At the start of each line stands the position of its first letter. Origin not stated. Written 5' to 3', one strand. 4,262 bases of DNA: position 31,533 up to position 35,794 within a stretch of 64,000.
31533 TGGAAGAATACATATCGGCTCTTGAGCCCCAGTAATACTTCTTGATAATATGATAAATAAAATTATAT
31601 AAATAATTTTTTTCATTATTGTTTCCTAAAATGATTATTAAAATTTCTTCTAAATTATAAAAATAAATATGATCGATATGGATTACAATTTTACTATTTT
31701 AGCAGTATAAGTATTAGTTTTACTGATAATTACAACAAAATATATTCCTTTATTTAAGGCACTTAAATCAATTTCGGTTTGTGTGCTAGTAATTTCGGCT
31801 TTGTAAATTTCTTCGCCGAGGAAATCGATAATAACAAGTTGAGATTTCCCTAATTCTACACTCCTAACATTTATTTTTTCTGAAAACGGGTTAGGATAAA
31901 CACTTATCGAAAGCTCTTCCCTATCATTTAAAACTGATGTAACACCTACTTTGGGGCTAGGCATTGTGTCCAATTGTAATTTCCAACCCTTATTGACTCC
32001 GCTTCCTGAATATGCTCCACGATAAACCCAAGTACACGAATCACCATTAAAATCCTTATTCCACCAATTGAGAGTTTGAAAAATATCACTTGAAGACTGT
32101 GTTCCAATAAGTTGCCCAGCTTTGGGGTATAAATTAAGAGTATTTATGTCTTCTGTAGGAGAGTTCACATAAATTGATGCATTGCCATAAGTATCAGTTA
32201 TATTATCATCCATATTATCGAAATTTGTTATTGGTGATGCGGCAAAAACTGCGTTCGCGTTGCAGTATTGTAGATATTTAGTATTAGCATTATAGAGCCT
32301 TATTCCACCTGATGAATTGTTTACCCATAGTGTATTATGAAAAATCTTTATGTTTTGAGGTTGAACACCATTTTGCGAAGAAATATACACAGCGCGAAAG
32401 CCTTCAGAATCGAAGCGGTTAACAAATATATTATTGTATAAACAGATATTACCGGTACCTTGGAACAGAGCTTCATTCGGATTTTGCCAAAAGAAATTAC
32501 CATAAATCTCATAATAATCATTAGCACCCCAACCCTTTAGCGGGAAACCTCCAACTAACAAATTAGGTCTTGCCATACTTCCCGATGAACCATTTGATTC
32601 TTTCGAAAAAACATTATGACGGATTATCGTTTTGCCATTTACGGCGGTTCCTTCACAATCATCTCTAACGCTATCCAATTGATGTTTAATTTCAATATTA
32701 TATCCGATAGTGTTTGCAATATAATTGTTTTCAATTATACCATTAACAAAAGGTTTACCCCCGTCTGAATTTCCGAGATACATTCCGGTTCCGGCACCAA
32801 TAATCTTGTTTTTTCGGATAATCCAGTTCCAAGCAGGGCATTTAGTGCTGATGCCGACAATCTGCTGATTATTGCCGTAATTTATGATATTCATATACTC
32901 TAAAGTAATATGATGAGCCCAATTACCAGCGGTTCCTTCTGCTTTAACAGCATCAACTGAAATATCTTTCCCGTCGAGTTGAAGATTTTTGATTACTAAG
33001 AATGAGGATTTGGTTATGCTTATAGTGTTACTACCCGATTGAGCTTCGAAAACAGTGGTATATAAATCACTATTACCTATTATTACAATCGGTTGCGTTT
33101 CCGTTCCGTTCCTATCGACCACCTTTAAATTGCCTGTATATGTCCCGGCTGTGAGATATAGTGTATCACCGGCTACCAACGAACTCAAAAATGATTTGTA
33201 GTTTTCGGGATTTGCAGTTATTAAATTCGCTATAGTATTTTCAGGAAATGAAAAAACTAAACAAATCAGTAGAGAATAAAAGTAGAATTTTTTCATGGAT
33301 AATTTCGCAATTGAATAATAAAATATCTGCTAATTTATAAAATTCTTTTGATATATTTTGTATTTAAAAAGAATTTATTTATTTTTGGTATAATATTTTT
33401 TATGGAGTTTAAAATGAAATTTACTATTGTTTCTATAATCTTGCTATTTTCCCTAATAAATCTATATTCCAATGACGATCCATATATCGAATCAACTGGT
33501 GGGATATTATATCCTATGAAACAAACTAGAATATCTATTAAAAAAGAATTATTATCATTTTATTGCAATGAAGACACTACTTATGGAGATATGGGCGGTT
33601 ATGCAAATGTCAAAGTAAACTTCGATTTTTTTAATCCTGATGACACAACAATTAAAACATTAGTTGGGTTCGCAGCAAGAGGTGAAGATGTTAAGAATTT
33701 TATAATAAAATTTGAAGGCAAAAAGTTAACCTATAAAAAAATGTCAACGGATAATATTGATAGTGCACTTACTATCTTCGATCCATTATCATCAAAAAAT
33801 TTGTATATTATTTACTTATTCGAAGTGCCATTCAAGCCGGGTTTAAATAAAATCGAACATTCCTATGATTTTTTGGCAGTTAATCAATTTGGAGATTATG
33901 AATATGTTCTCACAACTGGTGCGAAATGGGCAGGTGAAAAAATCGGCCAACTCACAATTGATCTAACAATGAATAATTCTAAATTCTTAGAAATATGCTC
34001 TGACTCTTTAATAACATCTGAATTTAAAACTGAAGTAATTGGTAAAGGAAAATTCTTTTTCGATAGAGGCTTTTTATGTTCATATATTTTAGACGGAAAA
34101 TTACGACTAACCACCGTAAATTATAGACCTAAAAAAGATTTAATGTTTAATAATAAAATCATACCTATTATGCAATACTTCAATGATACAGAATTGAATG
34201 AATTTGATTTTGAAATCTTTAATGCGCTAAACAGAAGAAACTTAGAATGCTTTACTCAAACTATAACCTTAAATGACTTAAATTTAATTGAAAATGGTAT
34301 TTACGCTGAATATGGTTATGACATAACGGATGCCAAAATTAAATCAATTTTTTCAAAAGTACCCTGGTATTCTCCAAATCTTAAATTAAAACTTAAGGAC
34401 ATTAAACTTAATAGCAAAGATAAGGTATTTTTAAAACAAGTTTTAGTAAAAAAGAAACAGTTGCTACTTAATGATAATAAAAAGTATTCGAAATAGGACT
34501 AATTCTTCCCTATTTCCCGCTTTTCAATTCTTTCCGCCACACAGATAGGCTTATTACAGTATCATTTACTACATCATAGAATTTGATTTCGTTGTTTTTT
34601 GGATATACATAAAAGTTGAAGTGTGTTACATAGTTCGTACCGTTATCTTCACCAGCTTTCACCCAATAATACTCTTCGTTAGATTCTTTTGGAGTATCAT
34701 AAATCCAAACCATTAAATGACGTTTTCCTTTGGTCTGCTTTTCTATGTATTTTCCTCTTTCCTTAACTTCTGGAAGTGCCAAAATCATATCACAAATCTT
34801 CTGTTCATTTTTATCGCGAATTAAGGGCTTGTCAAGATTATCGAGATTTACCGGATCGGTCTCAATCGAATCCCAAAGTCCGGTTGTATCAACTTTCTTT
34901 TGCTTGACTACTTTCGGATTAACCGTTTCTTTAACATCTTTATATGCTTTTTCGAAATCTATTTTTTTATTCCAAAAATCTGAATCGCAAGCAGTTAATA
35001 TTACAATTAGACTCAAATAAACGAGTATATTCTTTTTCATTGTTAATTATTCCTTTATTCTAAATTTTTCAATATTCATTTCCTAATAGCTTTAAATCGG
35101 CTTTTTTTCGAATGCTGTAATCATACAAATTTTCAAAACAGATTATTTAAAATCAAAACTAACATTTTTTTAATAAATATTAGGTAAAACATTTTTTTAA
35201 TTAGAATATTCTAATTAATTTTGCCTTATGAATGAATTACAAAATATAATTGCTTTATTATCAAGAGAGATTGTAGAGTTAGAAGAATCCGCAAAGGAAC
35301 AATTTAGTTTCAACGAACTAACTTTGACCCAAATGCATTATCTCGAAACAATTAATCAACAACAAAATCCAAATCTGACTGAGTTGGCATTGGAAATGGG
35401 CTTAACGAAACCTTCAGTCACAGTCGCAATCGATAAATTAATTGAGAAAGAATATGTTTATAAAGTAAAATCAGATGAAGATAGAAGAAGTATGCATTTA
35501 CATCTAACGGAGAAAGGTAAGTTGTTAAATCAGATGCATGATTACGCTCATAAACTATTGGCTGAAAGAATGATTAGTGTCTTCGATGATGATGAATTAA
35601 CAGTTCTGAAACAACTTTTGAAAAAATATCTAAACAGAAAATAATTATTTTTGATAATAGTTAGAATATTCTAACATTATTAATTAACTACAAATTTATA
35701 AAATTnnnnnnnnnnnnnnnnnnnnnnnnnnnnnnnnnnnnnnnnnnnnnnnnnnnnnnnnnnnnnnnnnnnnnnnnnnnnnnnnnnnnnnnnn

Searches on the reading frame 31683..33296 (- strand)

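Call 19: search_protein_families(library=pfam, proteins=[window:31683-33296:-], max_evalue=0.00001)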
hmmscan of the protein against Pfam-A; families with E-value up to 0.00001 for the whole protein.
window:31683-33296:- (537 aa): 1 family
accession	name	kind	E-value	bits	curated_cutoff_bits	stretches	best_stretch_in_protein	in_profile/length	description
PF18962.6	Por_Secre_tail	-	7e-14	52.3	27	1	466-535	1-74/75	Secretion system C-terminal sorting domain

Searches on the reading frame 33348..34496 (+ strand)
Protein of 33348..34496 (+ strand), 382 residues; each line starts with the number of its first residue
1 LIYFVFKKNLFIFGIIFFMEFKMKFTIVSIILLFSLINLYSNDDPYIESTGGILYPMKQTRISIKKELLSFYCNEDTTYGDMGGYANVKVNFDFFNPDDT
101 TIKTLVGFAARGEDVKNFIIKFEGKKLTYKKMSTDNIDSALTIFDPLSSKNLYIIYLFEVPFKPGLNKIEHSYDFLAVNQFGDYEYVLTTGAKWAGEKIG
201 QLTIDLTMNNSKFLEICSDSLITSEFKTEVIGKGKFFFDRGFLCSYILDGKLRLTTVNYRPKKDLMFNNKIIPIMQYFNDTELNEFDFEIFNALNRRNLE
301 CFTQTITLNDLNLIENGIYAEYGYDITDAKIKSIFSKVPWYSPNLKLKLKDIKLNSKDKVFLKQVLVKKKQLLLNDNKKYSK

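Call 19: search_protein_families(library=pfam, proteins=[window:33348-34496:+], max_evalue=0.00001)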
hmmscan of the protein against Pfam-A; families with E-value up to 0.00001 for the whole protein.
window:33348-34496:+ (382 aa): 1 family
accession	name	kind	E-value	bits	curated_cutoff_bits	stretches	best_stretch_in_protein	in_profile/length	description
PF13308.11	YARHG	-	3e-09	37.2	27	1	293-363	8-78/85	YARHG domain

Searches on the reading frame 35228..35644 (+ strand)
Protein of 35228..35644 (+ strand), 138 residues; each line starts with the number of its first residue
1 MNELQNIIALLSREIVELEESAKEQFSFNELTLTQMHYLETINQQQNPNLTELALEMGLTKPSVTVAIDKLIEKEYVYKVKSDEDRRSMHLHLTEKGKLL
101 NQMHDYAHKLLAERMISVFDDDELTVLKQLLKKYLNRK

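Call 19: search_protein_families(library=pfam, proteins=[window:35228-35644:+], max_evalue=0.00001)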
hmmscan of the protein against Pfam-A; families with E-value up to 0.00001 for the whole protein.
window:35228-35644:+ (138 aa): 4 families
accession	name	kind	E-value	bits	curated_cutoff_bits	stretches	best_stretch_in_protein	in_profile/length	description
PF01047.28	MarR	-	2.6e-16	59.7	24.6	1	31-88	1-58/59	MarR family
PF12802.13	MarR_2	-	1.4e-11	44.8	27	1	31-88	3-61/61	MarR family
PF22381.2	Staph_reg_Sar_Rot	-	2.2e-09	37.7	27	1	30-98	11-79/85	Transcriptional regulator SarA/Rot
PF13463.12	HTH_27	-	2.8e-08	34.3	22.2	1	39-97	9-68/68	Winged helix DNA-binding domain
